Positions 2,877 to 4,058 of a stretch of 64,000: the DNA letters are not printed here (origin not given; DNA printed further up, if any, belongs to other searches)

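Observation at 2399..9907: Duplicated 'stand-alone Rieske / Rieske-less oxygenase / GST' modules with a shared reductase: a split NdmCDE-like GST-dependent oxygenase architecture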

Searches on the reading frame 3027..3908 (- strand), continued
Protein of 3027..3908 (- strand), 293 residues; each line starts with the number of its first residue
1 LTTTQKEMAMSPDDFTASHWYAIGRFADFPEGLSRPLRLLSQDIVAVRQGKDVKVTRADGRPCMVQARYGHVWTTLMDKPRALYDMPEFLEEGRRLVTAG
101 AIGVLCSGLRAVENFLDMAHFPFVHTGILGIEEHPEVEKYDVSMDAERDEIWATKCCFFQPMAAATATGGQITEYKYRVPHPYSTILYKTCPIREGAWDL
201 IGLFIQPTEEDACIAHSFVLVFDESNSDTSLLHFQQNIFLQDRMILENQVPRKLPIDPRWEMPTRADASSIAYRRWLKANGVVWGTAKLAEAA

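Call 35: find_related_loci(query=A1, collection=genome_contigs, flank=8000)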
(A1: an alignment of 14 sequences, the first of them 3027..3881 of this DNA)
Query A1 (284 aa) in genome_contigs; peptide patterns used: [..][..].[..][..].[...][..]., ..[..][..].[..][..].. (x = any residue, [..] = any of these).
599 stretches matched a pattern (row limit reached: there are more); 567 encode a relative of the query (tblastn E <= 1e-3); the best 80 are kept; 80 distinct loci.
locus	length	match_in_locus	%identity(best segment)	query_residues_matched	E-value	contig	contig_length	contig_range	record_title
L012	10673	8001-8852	75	1-284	6e-150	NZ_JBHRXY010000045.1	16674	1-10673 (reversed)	Paracoccus angustae strain KCTC 42473 spades_K_21_77_45, whole genome shotgun sequence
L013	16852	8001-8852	75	1-284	7e-149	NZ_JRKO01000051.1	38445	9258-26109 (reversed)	Paracoccus versutus strain DSM 582 Contig_52, whole genome shotgun sequence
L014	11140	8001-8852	73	1-284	5e-146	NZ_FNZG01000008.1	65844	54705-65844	Pseudooceanicola nitratireducens strain CGMCC 1.7292, whole genome shotgun sequence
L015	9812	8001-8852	73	1-284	2e-145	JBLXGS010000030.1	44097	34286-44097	MAG: Roseobacteraceae bacterium isolate ET05-02 T05maxbin_out.009_metabat.1RE.5K@30, whole genome shotgun sequence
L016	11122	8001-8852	72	1-284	2e-144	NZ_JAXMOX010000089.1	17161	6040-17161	MAG: Leisingera sp. isolate PC_MBin.33 PCX_716CoAssmbCtg, whole genome shotgun sequence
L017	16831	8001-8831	72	1-276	5e-132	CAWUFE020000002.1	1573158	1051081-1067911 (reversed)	MAG: Rhizobiaceae bacterium isolate 2a1c93a1-b5bb-4fff-98e9-bbfee3ad1fdc genome assembly, contig: contig_2, whole genome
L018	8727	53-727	78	55-279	9e-124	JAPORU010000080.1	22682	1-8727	MAG: Aestuariivita sp. isolate CAR1_bin_6 NODE_788_length_22682_cov_15.3101, whole genome shotgun sequence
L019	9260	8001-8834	59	2-276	6e-105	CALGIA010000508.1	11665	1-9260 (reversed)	MAG TPA_asm: uncultured Rhodospirillaceae bacterium isolate ERR2206756_bin.142_CONCOCT_v1.1_MAG genome assembly, contig:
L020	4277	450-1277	60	5-276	6e-102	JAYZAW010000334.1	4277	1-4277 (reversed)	MAG: Pseudomonadota bacterium isolate XB_MAG1192 DB_MAG1192_0334, whole genome shotgun sequence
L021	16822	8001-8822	54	4-276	2e-95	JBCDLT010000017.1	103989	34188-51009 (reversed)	MAG: Pseudomonadota bacterium isolate P01_H01_bin.91 k141_2292122_length_103989_cov_51.9213, whole genome shotgun sequen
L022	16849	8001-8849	50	2-279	3e-93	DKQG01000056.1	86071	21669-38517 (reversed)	MAG TPA_asm: Alphaproteobacteria bacterium UBA7314 UBA7314_contig_2664, whole genome shotgun sequence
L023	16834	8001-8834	52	5-282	8e-93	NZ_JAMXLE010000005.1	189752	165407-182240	Rhizobium sp. L1K21 NODE_11_length_189752_cov_80.558509, whole genome shotgun sequence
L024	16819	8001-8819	54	10-277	2e-92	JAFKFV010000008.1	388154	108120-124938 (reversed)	MAG: Bosea sp. (in: a-proteobacteria) isolate SCN18_30_10_14_R1_P_68_18 SCN18_30_10_14_R1_P_scaffold_40, whole genome sh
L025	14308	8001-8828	51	1-276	6e-92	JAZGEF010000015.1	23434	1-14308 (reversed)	MAG: Granulosicoccaceae bacterium isolate SCS4bin.15 SCS4bin.15_15, whole genome shotgun sequence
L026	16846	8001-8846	50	1-281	5e-92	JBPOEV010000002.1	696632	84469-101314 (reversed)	MAG: Alphaproteobacteria bacterium isolate MAG_63 MAG_63_2, whole genome shotgun sequence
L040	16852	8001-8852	51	1-281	2e-89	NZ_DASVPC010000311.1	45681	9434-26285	MAG: Rhizobium sp. isolate SMAG_U3169 k141_152622, whole genome shotgun sequence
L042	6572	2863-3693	54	5-281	6e-89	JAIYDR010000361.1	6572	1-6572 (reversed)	MAG: Rhodobacter sp. isolate H1_MAG_00043 pond_H1_MAG_00043_000000000396, whole genome shotgun sequence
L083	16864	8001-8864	49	1-283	1e-86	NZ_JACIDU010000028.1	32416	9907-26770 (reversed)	Allorhizobium borbori strain DSM 26385 Ga0373240_28, whole genome shotgun sequence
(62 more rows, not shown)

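Call 41: search_protein_families(library=pfam, proteins=[L001:15898-17028:+, L001:14732-15808:+, L007:9480-10859:+, L007:6909-7175:+, L009:7858-8943:+, L006:17918-18997:-], max_evalue=0.01)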
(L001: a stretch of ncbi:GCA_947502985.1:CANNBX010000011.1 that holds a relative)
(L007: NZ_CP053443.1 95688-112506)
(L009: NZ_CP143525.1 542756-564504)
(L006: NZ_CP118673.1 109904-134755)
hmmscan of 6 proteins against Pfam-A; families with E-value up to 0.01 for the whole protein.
L001:15898-17028:+ (376 aa): 3 families
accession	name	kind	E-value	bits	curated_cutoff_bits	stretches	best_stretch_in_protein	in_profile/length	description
PF00107.32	ADH_zinc_N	-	1.5e-23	83.6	31.8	1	198-336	1-126/129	Zinc-binding dehydrogenase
PF08240.17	ADH_N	-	1.3e-21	77.2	23.5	1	27-121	2-86/104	Alcohol dehydrogenase GroES-like domain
PF13602.12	ADH_zinc_N_2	-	4.9e-05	24.7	27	1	249-370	5-129/134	Zinc-binding dehydrogenase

L001:14732-15808:+ (358 aa): 2 families
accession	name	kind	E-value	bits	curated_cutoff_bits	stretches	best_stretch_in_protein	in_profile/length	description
PF02608.20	Bmp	-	3.8e-35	121.8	24.1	1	27-309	3-289/301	ABC transporter substrate-binding protein PnrA-like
PF02776.23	TPP_enzyme_N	-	0.0095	16.1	26.8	0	107-167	22-81/119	Thiamine pyrophosphate enzyme, N-terminal TPP binding domain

L007:9480-10859:+ (459 aa): 2 families
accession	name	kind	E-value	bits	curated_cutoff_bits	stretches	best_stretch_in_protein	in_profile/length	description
PF01979.26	Amidohydro_1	-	2.2e-49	169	25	1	60-432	1-345/345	Amidohydrolase family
PF07969.17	Amidohydro_3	-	6.1e-11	42.9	29.7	1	115-432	163-471/472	Amidohydrolase family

L007:6909-7175:+ (88 aa): 1 family
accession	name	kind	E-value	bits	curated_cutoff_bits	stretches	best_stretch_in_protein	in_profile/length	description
PF00708.24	Acylphosphatase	-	0.00063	20.4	22.5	1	12-81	3-72/85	Acylphosphatase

L009:7858-8943:+ (361 aa): 1 family
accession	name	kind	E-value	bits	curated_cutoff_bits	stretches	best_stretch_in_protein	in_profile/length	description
PF01261.30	AP_endonuc_2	-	1.1e-06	29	31.1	1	47-183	21-168/249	Xylose isomerase-like TIM barrel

L006:17918-18997:- (359 aa): 2 families
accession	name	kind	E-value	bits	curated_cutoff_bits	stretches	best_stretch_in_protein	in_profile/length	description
PF00355.32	Rieske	-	7.1e-22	77.6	20.3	1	17-102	2-83/88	Rieske [2Fe-2S] domain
PF19112.6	VanA_C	-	5.1e-18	66.3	23.5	1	157-327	1-192/193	Vanillate O-demethylase oxygenase C-terminal domain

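Call 42: search_protein_families(library=ncbifam, proteins=[L001:15898-17028:+, L001:14732-15808:+, L007:9480-10859:+, L007:6909-7175:+], max_evalue=0.00001)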
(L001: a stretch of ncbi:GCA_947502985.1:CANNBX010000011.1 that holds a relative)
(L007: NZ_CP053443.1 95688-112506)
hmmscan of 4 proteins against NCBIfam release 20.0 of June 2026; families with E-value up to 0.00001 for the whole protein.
L001:15898-17028:+ (376 aa): 21 families
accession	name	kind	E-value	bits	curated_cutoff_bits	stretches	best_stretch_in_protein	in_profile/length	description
TIGR02818.1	adh_III_F_hyde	equivalog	5.1e-176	585.2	543.95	1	3-376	2-368/368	S-(hydroxymethyl)glutathione dehydrogenase/class III alcohol dehydrogenase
TIGR03989.1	Rxyl_3153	subfamily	2.2e-89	300.3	440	1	2-376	1-370/370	NDMA-dependent alcohol dehydrogenase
TIGR03451.1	mycoS_dep_FDH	equivalog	9.4e-64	215.5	512.9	1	4-376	3-358/358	S-(hydroxymethyl)mycothiol dehydrogenase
NF041097.1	keto_inos_dh_IolM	equivalog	7.5e-35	120.3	450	2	189-369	208-382/389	scyllo-inosose 3-dehydrogenase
NF010344.0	PRK13771.1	subfamily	1.3e-29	103.3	349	2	4-108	2-106/334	putative alcohol dehydrogenase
TIGR00692.1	tdh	equivalog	4.3e-29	101.6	458.35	1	11-374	7-338/340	L-threonine 3-dehydrogenase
NF003808.0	PRK05396.1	equivalog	7.6e-29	100.6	380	1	9-373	7-337/341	L-threonine 3-dehydrogenase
TIGR03366.1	HpnZ_proposed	hypoth_equivalog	8.1e-27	94.2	328.1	1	25-311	3-269/315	putative phosphonate catabolism associated alcohol dehydrogenase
TIGR03201.1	dearomat_had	equivalog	1.9e-25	89.7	338.65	1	10-374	6-346/349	6-hydroxycyclohex-1-ene-1-carbonyl-CoA dehydrogenase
NF006940.0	PRK09422.1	equivalog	2.7e-24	85.8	344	2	6-111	3-108/338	alcohol dehydrogenase AdhP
NF041172.1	AcrlCoa_red_Thmprot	equivalog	2.6e-23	82.5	500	2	5-108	3-106/334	acryloyl-CoA reductase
NF007489.0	PRK10083.1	equivalog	1.1e-22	80.4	376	2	8-110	5-107/339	Zn-dependent oxidoreductase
NF007642.0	PRK10309.1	equivalog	4e-17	62.5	550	2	141-253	116-226/347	galactitol-1-phosphate 5-dehydrogenase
NF007375.0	PRK09880.1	equivalog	1.8e-16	59.9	469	1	7-362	8-328/344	L-idonate 5-dehydrogenase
NF047908.1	AldhRedAhr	equivalog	2.8e-16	59.3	470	1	4-112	5-114/335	NADPH-dependent aldehyde reductase Ahr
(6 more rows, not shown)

L001:14732-15808:+ (358 aa): 1 family
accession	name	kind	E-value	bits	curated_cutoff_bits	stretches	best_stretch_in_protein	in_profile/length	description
NF047927.1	ABC_BMP_B6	equivalog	2.5e-24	86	400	1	28-316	5-298/314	putative B6 ABC transporter substrate-binding protein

L007:9480-10859:+ (459 aa): 22 families
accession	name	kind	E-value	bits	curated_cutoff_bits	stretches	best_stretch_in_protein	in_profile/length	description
NF006055.0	PRK08203.1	equivalog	1.6e-108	363.2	532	1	6-454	8-447/455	8-oxoguanine deaminase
NF009059.0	PRK12393.1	equivalog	9.9e-82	275.1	543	1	3-456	6-454/460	amidohydrolase family protein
NF005557.0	PRK07228.1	equivalog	3e-62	210.8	522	1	5-455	4-435/445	5'-deoxyadenosine deaminase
NF004701.0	PRK06038.1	equivalog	3.5e-45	154.5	609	1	24-455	22-424/432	N-ethylammeline chlorohydrolase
NF006549.0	PRK09045.1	equivalog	2.2e-40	138.6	540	1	19-451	23-433/444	TRZ/ATZ family hydrolase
NF006056.0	PRK08204.1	subfamily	4.8e-38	131.1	391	1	3-455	4-438/449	hypothetical protein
NF004801.0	PRK06151.1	subfamily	2.5e-35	122.3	416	1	12-454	11-459/491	chlorohydrolase family protein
NF012037.0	PRK15493.1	equivalog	5.4e-34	117.7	779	1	53-450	49-426/435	bifunctional S-methyl-5'-thioadenosine deaminase/S-adenosylhomocysteine deaminase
NF006252.0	PRK08393.1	equivalog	7.1e-34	117.5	617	1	25-452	20-418/424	N-ethylammeline chlorohydrolase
NF005211.0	PRK06687.1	equivalog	1.1e-32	113.3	703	1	52-436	47-412/419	TRZ/ATZ family protein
TIGR02967.1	guan_deamin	equivalog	2.6e-32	112.3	375.4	1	45-403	27-368/401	guanine deaminase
NF006679.0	PRK09228.1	subfamily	1.8e-31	109.3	351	1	28-408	34-398/433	guanine deaminase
NF006681.0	PRK09229.1-2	equivalog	5.9e-30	104.4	362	1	23-439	19-431/451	formimidoylglutamate deiminase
TIGR03314.1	Se_ssnA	subfamily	2.8e-29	102.2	455.5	1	5-452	2-432/441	putative selenium metabolism protein SsnA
NF005540.0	PRK07203.1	equivalog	5.1e-28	97.9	444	1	5-452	3-433/444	putative aminohydrolase SsnA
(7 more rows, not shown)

L007:6909-7175:+ (88 aa): 0 families
